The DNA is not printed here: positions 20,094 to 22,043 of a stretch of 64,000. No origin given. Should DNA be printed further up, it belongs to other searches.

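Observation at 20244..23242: Translationally coupled cNMP-binding histidine kinase plus REC-Grx-like-TrxR-like flavoprotein lacking all redox cysteines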

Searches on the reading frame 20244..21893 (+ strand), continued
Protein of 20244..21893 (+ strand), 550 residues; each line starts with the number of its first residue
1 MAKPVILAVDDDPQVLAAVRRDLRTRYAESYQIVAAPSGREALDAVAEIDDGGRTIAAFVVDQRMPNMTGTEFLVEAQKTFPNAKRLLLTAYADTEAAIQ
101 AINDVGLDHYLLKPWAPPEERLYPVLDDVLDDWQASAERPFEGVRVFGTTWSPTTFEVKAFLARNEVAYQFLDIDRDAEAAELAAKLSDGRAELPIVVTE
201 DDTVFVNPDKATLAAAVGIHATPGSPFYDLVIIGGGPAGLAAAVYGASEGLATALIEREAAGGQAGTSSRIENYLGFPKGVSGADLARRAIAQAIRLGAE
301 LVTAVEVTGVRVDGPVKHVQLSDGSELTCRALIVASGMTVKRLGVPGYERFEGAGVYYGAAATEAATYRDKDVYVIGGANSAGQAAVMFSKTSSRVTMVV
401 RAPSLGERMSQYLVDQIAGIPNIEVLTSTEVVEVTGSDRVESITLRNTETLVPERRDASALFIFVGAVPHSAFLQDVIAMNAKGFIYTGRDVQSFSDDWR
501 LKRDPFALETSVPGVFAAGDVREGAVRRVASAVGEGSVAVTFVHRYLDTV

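Call 5: find_homologous_proteins(query=window:20244-21893:+, max_evalue=1e-10)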
Query window:20244-21893:+ (550 aa): 8000 proteins with E <= 1e-10 among 8000 candidates; the best 120 are listed.
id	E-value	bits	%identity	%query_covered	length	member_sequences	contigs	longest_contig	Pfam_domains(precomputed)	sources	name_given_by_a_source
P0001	0.0e+0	1190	100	100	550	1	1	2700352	PF01946.24,PF01266.31,PF07992.21,PF00070.34,PF13738.13,PF03486.21,PF00072.31,PF12831.14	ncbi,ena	-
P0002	0.0e+0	1142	95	100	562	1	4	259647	PF01946.24,PF01266.31,PF07992.21,PF00070.34,PF13738.13,PF03486.21,PF00072.31,PF12831.14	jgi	jgi:thioredoxin reductase (NADPH)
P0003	0.0e+0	1138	95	100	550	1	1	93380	PF01946.24,PF01266.31,PF07992.21,PF00070.34,PF13738.13,PF03486.21,PF00072.31,PF12831.14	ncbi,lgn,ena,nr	ncbi:MAG TPA: FAD-dependent oxidoreductase [Acidimicrobiia bacterium]|nr:FAD-dependent oxidoreductas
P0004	0.0e+0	1136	95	100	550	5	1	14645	PF01946.24,PF01266.31,PF07992.21,PF00070.34,PF13738.13,PF03486.21,PF00072.31,PF12831.14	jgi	jgi:thioredoxin reductase (NADPH)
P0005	0.0e+0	1125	94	100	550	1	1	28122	PF01946.24,PF01266.31,PF07992.21,PF00070.34,PF13738.13,PF03486.21,PF00072.31,PF12831.14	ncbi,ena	-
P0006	0.0e+0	1019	85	100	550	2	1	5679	PF01946.24,PF01266.31,PF07992.21,PF00070.34,PF13738.13,PF03486.21,PF00072.31,PF12831.14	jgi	jgi:thioredoxin reductase (NADPH)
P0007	3.1e-294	994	82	100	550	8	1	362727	PF01946.24,PF01266.31,PF07992.21,PF00070.34,PF13738.13,PF03486.21,PF00072.31,PF12831.14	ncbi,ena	-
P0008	1.0e-282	956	79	100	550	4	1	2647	PF01946.24,PF01266.31,PF07992.21,PF00070.34,PF13738.13,PF03486.21,PF00072.31,PF12831.14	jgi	jgi:thioredoxin reductase (NADPH)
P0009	2.6e-281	952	80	100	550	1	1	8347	PF01946.24,PF01266.31,PF07992.21,PF00070.34,PF13738.13,PF03486.21,PF00072.31,PF12831.14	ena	-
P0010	2.0e-280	949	79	100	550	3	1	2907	PF01266.31,PF07992.21,PF00070.34,PF13738.13,PF03486.21,PF00072.31,PF12831.14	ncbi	-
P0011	1.0e-279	946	80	100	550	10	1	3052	PF01946.24,PF01266.31,PF07992.21,PF00070.34,PF13738.13,PF03486.21,PF00072.31,PF12831.14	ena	-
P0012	9.9e-279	943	79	100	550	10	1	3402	PF01266.31,PF00890.31,PF07992.21,PF00070.34,PF13738.13,PF03486.21,PF00072.31,PF12831.14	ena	-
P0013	1.4e-277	939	78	100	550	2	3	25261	PF01266.31,PF07992.21,PF00070.34,PF13738.13,PF03486.21,PF00072.31,PF12831.14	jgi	jgi:thioredoxin reductase (NADPH)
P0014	3.2e-277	938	78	100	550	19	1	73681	PF07992.21,PF00070.34,PF13738.13,PF03486.21,PF00072.31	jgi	jgi:thioredoxin reductase (NADPH)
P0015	3.9e-277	938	77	100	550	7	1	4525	PF01266.31,PF00890.31,PF07992.21,PF00070.34,PF13738.13,PF03486.21,PF00072.31,PF12831.14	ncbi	-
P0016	4.5e-277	938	79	100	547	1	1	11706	PF01946.24,PF01266.31,PF00890.31,PF07992.21,PF00070.34,PF13738.13,PF03486.21,PF00072.31,PF12831.14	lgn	-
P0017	2.1e-276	935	78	100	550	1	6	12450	PF01266.31,PF13450.13,PF07992.21,PF00070.34,PF13738.13,PF03486.21,PF00072.31,PF12831.14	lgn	-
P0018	4.2e-276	934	76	100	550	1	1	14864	PF01266.31,PF07992.21,PF00070.34,PF13738.13,PF03486.21,PF00072.31,PF12831.14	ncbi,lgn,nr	ncbi:MAG: FAD-dependent oxidoreductase [Acidimicrobiia bacterium]|nr:MAG: FAD-dependent oxidoreducta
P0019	5.4e-276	934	76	100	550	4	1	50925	PF01266.31,PF00890.31,PF07992.21,PF00070.34,PF13738.13,PF03486.21,PF00072.31,PF12831.14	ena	-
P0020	7.6e-276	934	77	100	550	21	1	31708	PF01266.31,PF00890.31,PF07992.21,PF00070.34,PF13738.13,PF03486.21,PF00072.31,PF12831.14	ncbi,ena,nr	ncbi:MAG: FAD-dependent oxidoreductase [Actinomycetia bacterium]|nr:FAD-dependent oxidoreductase [Ac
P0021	8.1e-276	933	77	100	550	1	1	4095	PF01266.31,PF07992.21,PF00070.34,PF13738.13,PF03486.21,PF00072.31,PF12831.14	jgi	jgi:thioredoxin reductase (NADPH)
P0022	1.0e-275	933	78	99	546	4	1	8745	PF01266.31,PF00890.31,PF07992.21,PF00070.34,PF13738.13,PF03486.21,PF00072.31,PF12831.14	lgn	-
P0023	7.6e-275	930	77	100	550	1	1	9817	PF01266.31,PF00890.31,PF07992.21,PF00070.34,PF13738.13,PF03486.21,PF00072.31,PF12831.14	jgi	-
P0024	1.8e-274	929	77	100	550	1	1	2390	PF01266.31,PF00890.31,PF07992.21,PF00070.34,PF13738.13,PF03486.21,PF00072.31,PF12831.14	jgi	-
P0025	3.7e-274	928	77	100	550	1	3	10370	PF01266.31,PF07992.21,PF00070.34,PF13738.13,PF03486.21,PF00072.31,PF12831.14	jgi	jgi:thioredoxin reductase (NADPH)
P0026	2.9e-273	925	76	100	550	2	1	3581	PF01266.31,PF07992.21,PF00070.34,PF13738.13,PF03486.21,PF00072.31,PF12831.14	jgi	jgi:thioredoxin reductase (NADPH)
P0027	3.0e-273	925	76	100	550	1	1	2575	PF01266.31,PF07992.21,PF00070.34,PF13738.13,PF03486.21,PF00072.31,PF12831.14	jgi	jgi:thioredoxin reductase (NADPH)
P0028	4.3e-273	925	76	100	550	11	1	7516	PF01266.31,PF07992.21,PF00070.34,PF13738.13,PF03486.21,PF00072.31,PF12831.14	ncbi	-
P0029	5.1e-273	924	76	100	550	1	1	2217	PF01266.31,PF07992.21,PF00070.34,PF13738.13,PF03486.21,PF00072.31,PF12831.14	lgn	-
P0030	5.5e-273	924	76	100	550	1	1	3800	PF01266.31,PF07992.21,PF00070.34,PF13738.13,PF03486.21,PF00072.31,PF12831.14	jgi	jgi:thioredoxin reductase (NADPH)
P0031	9.0e-273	923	76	100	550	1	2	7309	PF01266.31,PF07992.21,PF00070.34,PF13738.13,PF03486.21,PF00072.31,PF12831.14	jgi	jgi:thioredoxin reductase (NADPH)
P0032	9.9e-273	923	77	100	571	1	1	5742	PF01266.31,PF00890.31,PF07992.21,PF00070.34,PF13738.13,PF03486.21,PF00072.31,PF12831.14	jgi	jgi:thioredoxin reductase (NADPH)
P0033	2.7e-272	922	76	100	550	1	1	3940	PF01266.31,PF07992.21,PF00070.34,PF13738.13,PF03486.21,PF00072.31,PF12831.14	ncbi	-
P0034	3.2e-272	922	76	100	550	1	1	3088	PF01266.31,PF07992.21,PF00070.34,PF13738.13,PF03486.21,PF00072.31,PF12831.14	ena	-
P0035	8.8e-272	920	75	100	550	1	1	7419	PF01266.31,PF07992.21,PF00070.34,PF13738.13,PF03486.21,PF00072.31,PF12831.14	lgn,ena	-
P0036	1.1e-271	920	75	100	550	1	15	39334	PF01266.31,PF07992.21,PF00070.34,PF13738.13,PF00072.31,PF12831.14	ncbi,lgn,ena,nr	ncbi:MAG: FAD-dependent oxidoreductase [Actinomycetota bacterium]|nr:FAD-dependent oxidoreductase [A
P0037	1.3e-271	920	75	100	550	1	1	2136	PF01266.31,PF07992.21,PF00070.34,PF13738.13,PF00072.31,PF12831.14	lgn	-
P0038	2.4e-271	919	77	100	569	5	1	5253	PF01946.24,PF01266.31,PF07992.21,PF00070.34,PF13738.13,PF03486.21,PF00072.31,PF12831.14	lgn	-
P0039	3.4e-271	918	75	100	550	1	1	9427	PF01266.31,PF07992.21,PF00070.34,PF13738.13,PF00072.31,PF12831.14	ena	-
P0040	1.1e-270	917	76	100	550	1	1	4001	PF01266.31,PF07992.21,PF00070.34,PF13738.13,PF00072.31,PF12831.14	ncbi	ncbi:MAG: FAD-dependent oxidoreductase [Actinomycetota bacterium]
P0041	1.5e-270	916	77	100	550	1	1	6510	PF01946.24,PF01266.31,PF07992.21,PF00070.34,PF13738.13,PF03486.21,PF00072.31,PF12831.14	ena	-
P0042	1.9e-270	916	75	100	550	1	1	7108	PF01266.31,PF07992.21,PF00070.34,PF13738.13,PF03486.21,PF00072.31,PF12831.14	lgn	-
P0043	2.0e-270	916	76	100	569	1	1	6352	PF01266.31,PF07992.21,PF00070.34,PF13738.13,PF00072.31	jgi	jgi:thioredoxin reductase (NADPH)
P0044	4.6e-270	915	75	100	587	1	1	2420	PF01266.31,PF07992.21,PF00070.34,PF13738.13,PF03486.21,PF00072.31,PF12831.14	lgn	-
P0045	8.4e-269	910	77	99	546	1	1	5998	PF01946.24,PF01266.31,PF13450.13,PF07992.21,PF00070.34,PF13738.13,PF03486.21,PF00072.31,PF12831.14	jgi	jgi:thioredoxin reductase (NADPH)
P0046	2.4e-268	909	75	100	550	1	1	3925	PF01946.24,PF01266.31,PF07992.21,PF00070.34,PF13738.13,PF03486.21,PF00072.31,PF12831.14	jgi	-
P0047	2.8e-268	909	76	100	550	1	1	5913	PF01266.31,PF07992.21,PF00070.34,PF13738.13,PF03486.21,PF00072.31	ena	-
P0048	3.7e-268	908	76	100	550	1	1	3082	PF01946.24,PF01266.31,PF00890.31,PF07992.21,PF00070.34,PF13738.13,PF03486.21,PF00072.31,PF12831.14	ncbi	-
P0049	2.3e-267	906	76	100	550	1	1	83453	PF01266.31,PF07992.21,PF00070.34,PF13738.13,PF03486.21,PF00072.31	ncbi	-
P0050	4.4e-267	905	75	100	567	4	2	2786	PF01266.31,PF07992.21,PF00070.34,PF13738.13,PF03486.21,PF00072.31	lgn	-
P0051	5.6e-267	904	76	100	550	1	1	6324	PF07992.21,PF00070.34,PF13738.13,PF00072.31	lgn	-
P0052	1.9e-266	903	76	100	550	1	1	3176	PF07992.21,PF00070.34,PF13738.13,PF00072.31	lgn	-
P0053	3.3e-266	902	75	100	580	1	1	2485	PF01266.31,PF07992.21,PF00070.34,PF13738.13,PF03486.21,PF00072.31,PF12831.14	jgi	-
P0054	3.3e-266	902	75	100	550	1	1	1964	PF00462.31,PF01266.31,PF00890.31,PF07992.21,PF00070.34,PF13738.13,PF03486.21,PF00072.31,PF12831.14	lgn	-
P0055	5.2e-266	901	75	100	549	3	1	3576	PF01946.24,PF01266.31,PF07992.21,PF00070.34,PF13738.13,PF03486.21,PF00072.31,PF12831.14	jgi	jgi:thioredoxin reductase (NADPH)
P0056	5.4e-266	901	76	100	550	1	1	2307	PF01946.24,PF01266.31,PF13450.13,PF07992.21,PF00070.34,PF13738.13,PF03486.21,PF00072.31,PF12831.14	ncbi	-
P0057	1.3e-265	900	75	100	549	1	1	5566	PF01946.24,PF01266.31,PF07992.21,PF00070.34,PF13738.13,PF03486.21,PF00072.31,PF12831.14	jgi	jgi:thioredoxin reductase (NADPH)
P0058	1.5e-265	900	75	100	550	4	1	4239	PF07992.21,PF00070.34,PF13738.13,PF03486.21,PF00072.31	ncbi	-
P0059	1.8e-265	899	74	100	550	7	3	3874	PF01266.31,PF07992.21,PF00070.34,PF13738.13,PF03486.21,PF00072.31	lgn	-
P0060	2.9e-265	899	74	100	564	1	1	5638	PF01266.31,PF13450.13,PF07992.21,PF00070.34,PF13738.13,PF03486.21,PF00072.31,PF12831.14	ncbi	-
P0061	5.4e-265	898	74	100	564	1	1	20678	PF01266.31,PF13450.13,PF07992.21,PF00070.34,PF13738.13,PF03486.21,PF00072.31,PF12831.14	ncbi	-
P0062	5.4e-265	898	74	100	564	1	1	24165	PF01266.31,PF13450.13,PF07992.21,PF00070.34,PF13738.13,PF03486.21,PF00072.31,PF12831.14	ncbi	-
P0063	7.8e-265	897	74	100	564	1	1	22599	PF01266.31,PF13450.13,PF07992.21,PF00070.34,PF13738.13,PF03486.21,PF00072.31,PF12831.14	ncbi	-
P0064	7.8e-265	897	74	100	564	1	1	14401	PF01266.31,PF13450.13,PF07992.21,PF00070.34,PF13738.13,PF03486.21,PF00072.31,PF12831.14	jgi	-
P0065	7.8e-265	897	74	100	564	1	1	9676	PF01266.31,PF13450.13,PF07992.21,PF00070.34,PF13738.13,PF03486.21,PF00072.31,PF12831.14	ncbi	-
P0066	8.5e-265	897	75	100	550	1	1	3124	PF01946.24,PF01266.31,PF07992.21,PF00070.34,PF13738.13,PF03486.21,PF00072.31,PF12831.14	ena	-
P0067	9.6e-265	897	75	100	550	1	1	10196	PF01266.31,PF01593.31,PF07992.21,PF00070.34,PF13738.13,PF03486.21,PF00072.31,PF12831.14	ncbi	-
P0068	1.2e-264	897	75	100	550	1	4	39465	PF01266.31,PF07992.21,PF00070.34,PF13738.13,PF03486.21,PF00072.31,PF12831.14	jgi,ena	-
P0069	1.4e-264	896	75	100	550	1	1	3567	PF01266.31,PF07992.21,PF00070.34,PF13738.13,PF03486.21,PF00072.31,PF12831.14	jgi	jgi:thioredoxin reductase (NADPH)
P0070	2.5e-264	896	74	100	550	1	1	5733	PF01266.31,PF07992.21,PF00070.34,PF13738.13,PF03486.21,PF00072.31,PF05834.19,PF12831.14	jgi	-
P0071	2.6e-264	896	75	100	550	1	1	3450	PF01946.24,PF01266.31,PF07992.21,PF00070.34,PF13738.13,PF03486.21,PF00072.31,PF12831.14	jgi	-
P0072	2.6e-264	896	75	100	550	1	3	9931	PF01946.24,PF01266.31,PF07992.21,PF00070.34,PF13738.13,PF03486.21,PF00072.31,PF12831.14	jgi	jgi:thioredoxin reductase (NADPH)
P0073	2.8e-264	895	74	100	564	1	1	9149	PF01266.31,PF13450.13,PF07992.21,PF00070.34,PF13738.13,PF03486.21,PF00072.31,PF12831.14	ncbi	-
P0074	3.1e-264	895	75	100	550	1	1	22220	PF01946.24,PF01266.31,PF07992.21,PF00070.34,PF13738.13,PF03486.21,PF00072.31,PF12831.14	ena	-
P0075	4.3e-264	895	74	100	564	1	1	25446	PF01266.31,PF13450.13,PF07992.21,PF00070.34,PF13738.13,PF03486.21,PF00072.31,PF12831.14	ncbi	-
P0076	4.7e-264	895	75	100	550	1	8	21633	PF01266.31,PF07992.21,PF00070.34,PF13738.13,PF03486.21,PF00072.31,PF12831.14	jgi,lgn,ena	-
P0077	4.8e-264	895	75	100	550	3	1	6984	PF01266.31,PF07992.21,PF00070.34,PF13738.13,PF03486.21,PF00072.31,PF12831.14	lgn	-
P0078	6.4e-264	894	74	100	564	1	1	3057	PF01266.31,PF13450.13,PF07992.21,PF00070.34,PF13738.13,PF03486.21,PF00072.31,PF12831.14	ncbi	-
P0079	9.7e-264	894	74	100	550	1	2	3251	PF01266.31,PF07992.21,PF00070.34,PF13738.13,PF03486.21,PF00072.31,PF05834.19,PF12831.14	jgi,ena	-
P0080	1.2e-263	893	73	100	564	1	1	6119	PF01266.31,PF13450.13,PF07992.21,PF00070.34,PF13738.13,PF03486.21,PF00072.31,PF12831.14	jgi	-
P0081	1.2e-263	893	73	100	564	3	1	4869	PF01266.31,PF13450.13,PF07992.21,PF00070.34,PF13738.13,PF03486.21,PF00072.31,PF12831.14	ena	-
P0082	1.7e-263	893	75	100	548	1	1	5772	PF01266.31,PF07992.21,PF00070.34,PF13738.13,PF03486.21,PF00072.31,PF01134.29,PF12831.14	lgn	-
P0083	2.0e-263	893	73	100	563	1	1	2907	PF01266.31,PF13450.13,PF07992.21,PF00070.34,PF13738.13,PF03486.21,PF00072.31,PF12831.14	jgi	-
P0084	2.1e-263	893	74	100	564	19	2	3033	PF01266.31,PF07992.21,PF00070.34,PF13738.13,PF03486.21,PF00072.31,PF12831.14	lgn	-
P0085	3.2e-263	892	73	100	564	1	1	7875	PF01266.31,PF13450.13,PF07992.21,PF00070.34,PF13738.13,PF03486.21,PF00072.31,PF12831.14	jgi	jgi:thioredoxin reductase (NADPH)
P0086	3.4e-263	892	74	100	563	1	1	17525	PF01266.31,PF13450.13,PF07992.21,PF00070.34,PF13738.13,PF03486.21,PF00072.31,PF05834.19,PF12831.14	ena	-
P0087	3.9e-263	892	74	100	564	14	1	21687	PF01266.31,PF13450.13,PF07992.21,PF00070.34,PF13738.13,PF03486.21,PF00072.31,PF12831.14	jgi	jgi:thioredoxin reductase (NADPH)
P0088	4.7e-263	891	73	100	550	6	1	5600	PF01946.24,PF01266.31,PF07992.21,PF00070.34,PF13738.13,PF03486.21,PF00072.31,PF12831.14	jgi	jgi:thioredoxin reductase (NADPH)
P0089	9.4e-263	890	73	100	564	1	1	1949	PF01266.31,PF13450.13,PF07992.21,PF00070.34,PF13738.13,PF03486.21,PF00072.31,PF12831.14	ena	-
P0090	1.2e-262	890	73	100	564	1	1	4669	PF01266.31,PF13450.13,PF07992.21,PF00070.34,PF13738.13,PF03486.21,PF00072.31,PF12831.14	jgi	jgi:thioredoxin reductase (NADPH)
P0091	1.6e-262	890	75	100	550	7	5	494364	PF01266.31,PF13450.13,PF07992.21,PF00070.34,PF13738.13,PF03486.21,PF00072.31,PF12831.14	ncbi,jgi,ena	-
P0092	2.5e-262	889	73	100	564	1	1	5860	PF01266.31,PF13450.13,PF07992.21,PF00070.34,PF13738.13,PF03486.21,PF00072.31,PF12831.14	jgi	jgi:thioredoxin reductase (NADPH)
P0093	3.8e-262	888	73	100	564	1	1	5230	PF01266.31,PF13450.13,PF07992.21,PF00070.34,PF13738.13,PF03486.21,PF00072.31,PF12831.14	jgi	jgi:thioredoxin reductase (NADPH)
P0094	3.9e-262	888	74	100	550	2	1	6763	PF01266.31,PF13450.13,PF07992.21,PF00070.34,PF13738.13,PF03486.21,PF00072.31,PF12831.14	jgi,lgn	jgi:thioredoxin reductase (NADPH)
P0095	5.6e-262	888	73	100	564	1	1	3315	PF01266.31,PF13450.13,PF07992.21,PF00070.34,PF13738.13,PF03486.21,PF00072.31,PF12831.14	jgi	jgi:thioredoxin reductase (NADPH)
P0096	1.1e-261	887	74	100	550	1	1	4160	PF01266.31,PF13450.13,PF07992.21,PF00070.34,PF13738.13,PF03486.21,PF00072.31,PF12831.14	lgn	-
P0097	1.7e-261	886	74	100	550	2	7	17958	PF01946.24,PF01266.31,PF07992.21,PF00070.34,PF13738.13,PF03486.21,PF00072.31,PF12831.14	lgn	-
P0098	1.8e-261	886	74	100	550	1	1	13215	PF01266.31,PF07992.21,PF00070.34,PF13738.13,PF03486.21,PF00072.31,PF12831.14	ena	-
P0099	2.0e-261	886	74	100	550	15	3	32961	PF01266.31,PF13450.13,PF07992.21,PF00070.34,PF13738.13,PF03486.21,PF00072.31,PF12831.14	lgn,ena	-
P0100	2.1e-261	886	74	100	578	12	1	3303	PF01266.31,PF07992.21,PF00070.34,PF13738.13,PF03486.21,PF00072.31,PF12831.14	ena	-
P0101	2.9e-261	885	74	100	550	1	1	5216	PF01266.31,PF07992.21,PF00070.34,PF13738.13,PF03486.21,PF00072.31,PF12831.14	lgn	-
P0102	6.9e-261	884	75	100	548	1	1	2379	PF01266.31,PF07992.21,PF00070.34,PF13738.13,PF03486.21,PF00072.31,PF01134.29,PF12831.14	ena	-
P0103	7.3e-261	884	73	100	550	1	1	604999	PF01266.31,PF07992.21,PF00070.34,PF13738.13,PF03486.21,PF00072.31,PF12831.14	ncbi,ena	-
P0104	7.5e-261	884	73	100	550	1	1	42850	PF01266.31,PF07992.21,PF00070.34,PF13738.13,PF03486.21,PF00072.31,PF12831.14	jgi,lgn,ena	-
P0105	9.0e-261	884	74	100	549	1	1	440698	PF01266.31,PF07992.21,PF00070.34,PF13738.13,PF03486.21,PF00072.31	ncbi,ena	-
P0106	1.2e-260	883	73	100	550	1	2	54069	PF01266.31,PF07992.21,PF00070.34,PF13738.13,PF03486.21,PF00072.31,PF12831.14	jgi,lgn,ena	-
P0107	1.8e-260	883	74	100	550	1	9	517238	PF01266.31,PF07992.21,PF00070.34,PF13738.13,PF03486.21,PF00072.31,PF12831.14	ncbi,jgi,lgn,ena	ncbi:MAG: FAD-dependent oxidoreductase [Acidimicrobiia bacterium]|jgi:thioredoxin reductase (NADPH)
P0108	2.9e-260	882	75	99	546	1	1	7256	PF01266.31,PF07992.21,PF00070.34,PF13738.13,PF03486.21,PF00072.31,PF12831.14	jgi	-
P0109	4.0e-260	882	73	100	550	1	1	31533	PF01266.31,PF07992.21,PF00070.34,PF13738.13,PF03486.21,PF00072.31,PF12831.14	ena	-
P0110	5.1e-260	881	73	100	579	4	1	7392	PF01266.31,PF07992.21,PF00070.34,PF13738.13,PF03486.21,PF00072.31,PF12831.14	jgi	jgi:thioredoxin reductase (NADPH)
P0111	7.5e-260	881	74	100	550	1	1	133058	PF01266.31,PF13450.13,PF07992.21,PF00070.34,PF13738.13,PF03486.21,PF00072.31,PF12831.14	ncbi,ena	-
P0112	7.6e-260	881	74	100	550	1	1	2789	PF01266.31,PF13450.13,PF07992.21,PF00070.34,PF13738.13,PF03486.21,PF00072.31,PF12831.14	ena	-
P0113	8.3e-260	881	74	99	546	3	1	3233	PF01266.31,PF07992.21,PF00070.34,PF13738.13,PF03486.21,PF00072.31,PF05834.19,PF12831.14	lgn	-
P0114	1.0e-259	880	74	100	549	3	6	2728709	PF01266.31,PF07992.21,PF00070.34,PF13738.13,PF03486.21,PF00072.31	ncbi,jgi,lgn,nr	ncbi:MAG: FAD-dependent oxidoreductase [Acidimicrobiia bacterium]|nr:FAD-dependent oxidoreductase [A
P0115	1.6e-259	880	73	100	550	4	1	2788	PF01946.24,PF01266.31,PF07992.21,PF00070.34,PF13738.13,PF03486.21,PF00072.31,PF12831.14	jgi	jgi:thioredoxin reductase (NADPH)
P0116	1.6e-259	880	73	100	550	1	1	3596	PF01266.31,PF07992.21,PF00070.34,PF13738.13,PF00072.31,PF12831.14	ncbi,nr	ncbi:MAG: FAD-dependent oxidoreductase [Actinomycetota bacterium]|nr:FAD-dependent oxidoreductase [A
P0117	2.7e-259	879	73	100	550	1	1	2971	PF01266.31,PF07992.21,PF00070.34,PF13738.13,PF03486.21,PF00072.31,PF01134.29,PF12831.14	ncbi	-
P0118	2.7e-259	879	72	100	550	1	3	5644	PF01266.31,PF07992.21,PF00070.34,PF13738.13,PF03486.21,PF00072.31,PF05834.19,PF01134.29,PF12831.14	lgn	-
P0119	4.7e-259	878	72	100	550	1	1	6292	PF01266.31,PF07992.21,PF00070.34,PF13738.13,PF03486.21,PF00072.31,PF05834.19,PF01134.29,PF12831.14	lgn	-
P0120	4.9e-259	878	74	100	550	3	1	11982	PF01266.31,PF13450.13,PF07992.21,PF00070.34,PF13738.13,PF03486.21,PF00072.31,PF12831.14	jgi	jgi:thioredoxin reductase (NADPH)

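Call 54: predict_structure(alignment_id=A3)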
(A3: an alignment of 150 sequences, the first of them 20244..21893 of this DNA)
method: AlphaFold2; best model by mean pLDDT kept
length: 550 residues; sequences in the alignment: 150
mean_pLDDT: 83.2   pTM: 0.65
mean pLDDT of the five models: 83.2, 82.7, 82.3, 78.7, 76.4
residues with pLDDT >= 90: 206; 70-90: 265; 50-70: 66; < 50: 13
segments of 3 or more residues with pLDDT < 50: 260-270
pLDDT, mean of each block of 10 residues (from residue 1): 87 91 91 94 93 88 88 90 88 58 70 80 82 65 78 77 70 80 84 85 87 77 82 86 91 79 40 53 65 82 85 94 91 85 82 77 69 89 86 92 88 91 95 90 94 93 82 91 91 89 93 93 75 84 92
secondary structure, 60 per line:
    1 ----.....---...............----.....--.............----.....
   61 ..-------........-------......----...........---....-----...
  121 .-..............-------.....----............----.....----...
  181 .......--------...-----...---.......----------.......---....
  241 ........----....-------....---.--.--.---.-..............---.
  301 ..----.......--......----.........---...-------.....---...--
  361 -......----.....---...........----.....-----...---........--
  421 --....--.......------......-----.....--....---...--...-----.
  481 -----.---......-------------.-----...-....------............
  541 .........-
elements in order: E5-9 H13-27 E32-36 H39-51 E56-62 H70-77 E85-90 H95-105 E109-112 H118-121 H123-136 E144-148 H153-164 E169-173 H178-187 E196-198 E204-206 H210-216 E227-233 H237-248 E253-256 H264-267 H283-296 E300-302 E307-313 E316-321 E326-334 E338-340 H348-351 E356-358 H362-367 E372-376 H380-390 E395-399 H411-418 E423-426 E429-435 E442-447 E453-457 E460-463 E467-469 H490-495 E515-517 H529-549
